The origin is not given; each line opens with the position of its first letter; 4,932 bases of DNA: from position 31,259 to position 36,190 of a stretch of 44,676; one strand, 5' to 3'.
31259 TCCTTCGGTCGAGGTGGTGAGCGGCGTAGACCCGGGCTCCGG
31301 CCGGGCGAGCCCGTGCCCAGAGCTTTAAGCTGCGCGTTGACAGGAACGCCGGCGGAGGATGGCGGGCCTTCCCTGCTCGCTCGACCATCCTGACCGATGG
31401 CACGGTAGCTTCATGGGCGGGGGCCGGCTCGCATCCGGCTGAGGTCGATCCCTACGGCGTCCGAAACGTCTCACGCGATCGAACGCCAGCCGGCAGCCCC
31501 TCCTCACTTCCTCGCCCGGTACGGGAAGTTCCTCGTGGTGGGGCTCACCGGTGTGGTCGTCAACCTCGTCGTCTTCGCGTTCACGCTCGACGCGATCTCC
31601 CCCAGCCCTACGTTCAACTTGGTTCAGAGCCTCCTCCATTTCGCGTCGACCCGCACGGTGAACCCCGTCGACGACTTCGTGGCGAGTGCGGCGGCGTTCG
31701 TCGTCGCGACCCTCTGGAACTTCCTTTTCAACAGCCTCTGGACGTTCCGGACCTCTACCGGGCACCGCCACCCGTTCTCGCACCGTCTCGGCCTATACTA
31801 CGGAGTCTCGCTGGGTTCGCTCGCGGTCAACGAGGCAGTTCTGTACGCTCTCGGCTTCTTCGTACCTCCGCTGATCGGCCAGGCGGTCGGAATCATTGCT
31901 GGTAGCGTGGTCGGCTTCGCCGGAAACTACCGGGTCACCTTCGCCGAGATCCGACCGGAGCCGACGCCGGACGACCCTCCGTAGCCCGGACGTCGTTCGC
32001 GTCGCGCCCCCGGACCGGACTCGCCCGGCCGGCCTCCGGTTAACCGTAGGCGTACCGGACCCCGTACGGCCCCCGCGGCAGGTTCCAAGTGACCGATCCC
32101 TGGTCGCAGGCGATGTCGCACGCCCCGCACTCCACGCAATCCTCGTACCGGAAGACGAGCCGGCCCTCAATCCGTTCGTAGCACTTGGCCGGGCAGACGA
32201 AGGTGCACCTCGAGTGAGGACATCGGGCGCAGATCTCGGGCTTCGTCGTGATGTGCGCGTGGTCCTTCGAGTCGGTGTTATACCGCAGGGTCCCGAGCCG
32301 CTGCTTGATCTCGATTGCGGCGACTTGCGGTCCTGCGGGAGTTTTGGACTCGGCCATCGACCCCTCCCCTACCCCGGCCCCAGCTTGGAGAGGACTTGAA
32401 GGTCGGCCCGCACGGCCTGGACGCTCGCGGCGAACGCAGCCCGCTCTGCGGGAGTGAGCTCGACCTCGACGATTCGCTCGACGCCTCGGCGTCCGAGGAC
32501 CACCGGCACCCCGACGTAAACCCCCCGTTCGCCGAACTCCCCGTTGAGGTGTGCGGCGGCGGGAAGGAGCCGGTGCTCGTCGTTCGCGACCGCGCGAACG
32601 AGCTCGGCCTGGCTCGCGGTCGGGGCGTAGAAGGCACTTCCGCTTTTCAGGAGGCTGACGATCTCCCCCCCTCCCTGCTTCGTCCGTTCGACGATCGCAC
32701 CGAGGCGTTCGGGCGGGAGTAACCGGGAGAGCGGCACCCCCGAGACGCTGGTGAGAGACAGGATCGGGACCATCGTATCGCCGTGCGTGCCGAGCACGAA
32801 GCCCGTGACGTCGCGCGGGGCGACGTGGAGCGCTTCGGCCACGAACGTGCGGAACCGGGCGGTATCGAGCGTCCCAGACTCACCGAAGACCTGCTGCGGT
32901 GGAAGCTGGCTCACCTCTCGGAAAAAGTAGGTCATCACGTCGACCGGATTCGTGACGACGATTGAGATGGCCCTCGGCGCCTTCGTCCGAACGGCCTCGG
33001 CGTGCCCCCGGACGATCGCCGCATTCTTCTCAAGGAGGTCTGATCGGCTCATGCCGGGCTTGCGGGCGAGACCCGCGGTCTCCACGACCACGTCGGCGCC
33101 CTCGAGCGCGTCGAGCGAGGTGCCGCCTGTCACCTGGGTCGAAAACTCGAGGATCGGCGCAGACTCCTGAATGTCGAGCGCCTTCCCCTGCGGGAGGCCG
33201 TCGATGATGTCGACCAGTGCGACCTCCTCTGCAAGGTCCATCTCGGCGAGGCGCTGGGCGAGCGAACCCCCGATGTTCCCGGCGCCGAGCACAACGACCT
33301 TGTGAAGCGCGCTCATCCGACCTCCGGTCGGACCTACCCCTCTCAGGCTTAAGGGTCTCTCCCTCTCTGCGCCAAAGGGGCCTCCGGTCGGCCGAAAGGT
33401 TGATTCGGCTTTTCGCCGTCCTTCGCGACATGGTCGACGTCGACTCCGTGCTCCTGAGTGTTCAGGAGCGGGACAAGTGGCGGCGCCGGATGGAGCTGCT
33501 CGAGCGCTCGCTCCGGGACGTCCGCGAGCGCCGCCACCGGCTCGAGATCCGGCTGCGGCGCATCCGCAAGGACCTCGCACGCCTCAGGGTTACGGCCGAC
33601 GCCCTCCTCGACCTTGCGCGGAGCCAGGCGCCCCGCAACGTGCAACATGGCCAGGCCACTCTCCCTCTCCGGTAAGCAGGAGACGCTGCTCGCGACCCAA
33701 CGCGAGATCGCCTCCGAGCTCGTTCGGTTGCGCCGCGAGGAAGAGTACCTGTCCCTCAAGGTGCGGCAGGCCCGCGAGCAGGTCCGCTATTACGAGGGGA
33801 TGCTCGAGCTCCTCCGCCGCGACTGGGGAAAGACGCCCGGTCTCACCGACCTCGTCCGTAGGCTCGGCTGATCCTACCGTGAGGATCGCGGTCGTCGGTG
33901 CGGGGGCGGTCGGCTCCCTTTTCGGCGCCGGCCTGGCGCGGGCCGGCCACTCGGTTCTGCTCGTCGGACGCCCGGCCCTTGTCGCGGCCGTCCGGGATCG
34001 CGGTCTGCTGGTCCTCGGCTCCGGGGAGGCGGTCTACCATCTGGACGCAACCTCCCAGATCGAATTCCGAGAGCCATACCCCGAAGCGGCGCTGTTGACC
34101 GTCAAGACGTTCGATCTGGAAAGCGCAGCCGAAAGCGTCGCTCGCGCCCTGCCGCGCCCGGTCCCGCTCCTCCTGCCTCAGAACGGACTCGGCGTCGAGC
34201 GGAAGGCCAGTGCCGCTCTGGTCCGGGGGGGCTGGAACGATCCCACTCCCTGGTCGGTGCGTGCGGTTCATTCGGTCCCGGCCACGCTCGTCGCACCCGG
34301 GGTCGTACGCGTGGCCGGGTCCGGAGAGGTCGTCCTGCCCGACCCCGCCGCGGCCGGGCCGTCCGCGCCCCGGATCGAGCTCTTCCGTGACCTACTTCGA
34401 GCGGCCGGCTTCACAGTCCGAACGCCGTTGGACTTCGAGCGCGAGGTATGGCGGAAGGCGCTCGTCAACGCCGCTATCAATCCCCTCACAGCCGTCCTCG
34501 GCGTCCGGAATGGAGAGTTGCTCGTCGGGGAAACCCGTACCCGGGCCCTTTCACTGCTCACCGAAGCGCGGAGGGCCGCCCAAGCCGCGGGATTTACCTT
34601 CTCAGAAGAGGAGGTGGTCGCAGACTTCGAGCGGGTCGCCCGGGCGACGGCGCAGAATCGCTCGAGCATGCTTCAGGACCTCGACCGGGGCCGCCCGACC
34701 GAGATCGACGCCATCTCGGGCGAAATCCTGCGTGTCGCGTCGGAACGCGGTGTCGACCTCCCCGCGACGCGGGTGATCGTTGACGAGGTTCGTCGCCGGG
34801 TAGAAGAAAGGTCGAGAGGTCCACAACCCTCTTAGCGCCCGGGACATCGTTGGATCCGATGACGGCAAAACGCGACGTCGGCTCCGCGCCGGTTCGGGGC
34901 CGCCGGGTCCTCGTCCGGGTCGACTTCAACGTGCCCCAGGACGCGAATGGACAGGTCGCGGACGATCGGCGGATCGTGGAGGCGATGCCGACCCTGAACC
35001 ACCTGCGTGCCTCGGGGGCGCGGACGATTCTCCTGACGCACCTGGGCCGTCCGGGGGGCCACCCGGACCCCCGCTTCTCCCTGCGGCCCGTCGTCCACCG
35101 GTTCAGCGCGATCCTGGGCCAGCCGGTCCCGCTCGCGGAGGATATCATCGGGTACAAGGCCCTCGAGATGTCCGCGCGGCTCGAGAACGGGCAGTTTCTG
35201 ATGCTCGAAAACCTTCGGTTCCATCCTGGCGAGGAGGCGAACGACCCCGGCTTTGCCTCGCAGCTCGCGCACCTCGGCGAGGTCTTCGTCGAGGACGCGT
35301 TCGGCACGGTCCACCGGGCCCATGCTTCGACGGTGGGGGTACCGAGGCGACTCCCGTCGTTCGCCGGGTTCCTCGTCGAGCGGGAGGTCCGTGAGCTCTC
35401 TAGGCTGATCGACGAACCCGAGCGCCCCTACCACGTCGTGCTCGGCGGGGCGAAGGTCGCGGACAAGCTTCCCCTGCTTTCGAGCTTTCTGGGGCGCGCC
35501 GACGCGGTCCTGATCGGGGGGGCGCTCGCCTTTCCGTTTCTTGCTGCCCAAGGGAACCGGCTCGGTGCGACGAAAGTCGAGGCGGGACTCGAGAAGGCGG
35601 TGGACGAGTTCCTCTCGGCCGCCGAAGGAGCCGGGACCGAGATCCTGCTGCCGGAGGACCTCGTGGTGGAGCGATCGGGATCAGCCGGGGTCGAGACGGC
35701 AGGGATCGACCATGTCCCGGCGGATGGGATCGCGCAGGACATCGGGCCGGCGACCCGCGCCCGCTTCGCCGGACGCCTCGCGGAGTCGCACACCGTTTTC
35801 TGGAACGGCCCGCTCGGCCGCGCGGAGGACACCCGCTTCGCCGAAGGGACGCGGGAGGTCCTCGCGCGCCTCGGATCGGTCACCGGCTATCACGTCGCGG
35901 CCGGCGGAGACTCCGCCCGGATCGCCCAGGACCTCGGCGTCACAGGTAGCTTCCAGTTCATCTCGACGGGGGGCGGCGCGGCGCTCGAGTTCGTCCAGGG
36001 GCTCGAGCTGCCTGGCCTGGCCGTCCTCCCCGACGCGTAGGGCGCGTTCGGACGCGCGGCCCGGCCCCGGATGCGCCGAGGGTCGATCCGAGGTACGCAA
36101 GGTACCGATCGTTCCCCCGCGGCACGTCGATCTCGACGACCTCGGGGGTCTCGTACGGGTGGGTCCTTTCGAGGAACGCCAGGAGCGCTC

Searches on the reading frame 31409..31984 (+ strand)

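Call 62: search_protein_families(library=pfam, max_evalue=0.001, proteins=[window:31409-31984:+])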
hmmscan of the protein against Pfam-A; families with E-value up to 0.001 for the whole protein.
window:31409-31984:+ (191 aa): 1 family
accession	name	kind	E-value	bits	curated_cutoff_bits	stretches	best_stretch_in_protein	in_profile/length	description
PF04138.20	GtrA_DPMS_TM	-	2.3e-16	60.5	26.1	1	40-178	1-117/117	GtrA/DPMS, transmembrane domain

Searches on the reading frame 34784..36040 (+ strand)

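Call 62: search_protein_families(library=pfam, max_evalue=0.001, proteins=[window:34784-36040:+])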
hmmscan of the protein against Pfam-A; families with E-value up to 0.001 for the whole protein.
window:34784-36040:+ (418 aa): 1 family
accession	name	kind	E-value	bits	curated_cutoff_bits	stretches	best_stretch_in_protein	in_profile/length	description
PF00162.24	PGK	-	1.4e-123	413.1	27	1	36-406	5-378/379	Phosphoglycerate kinase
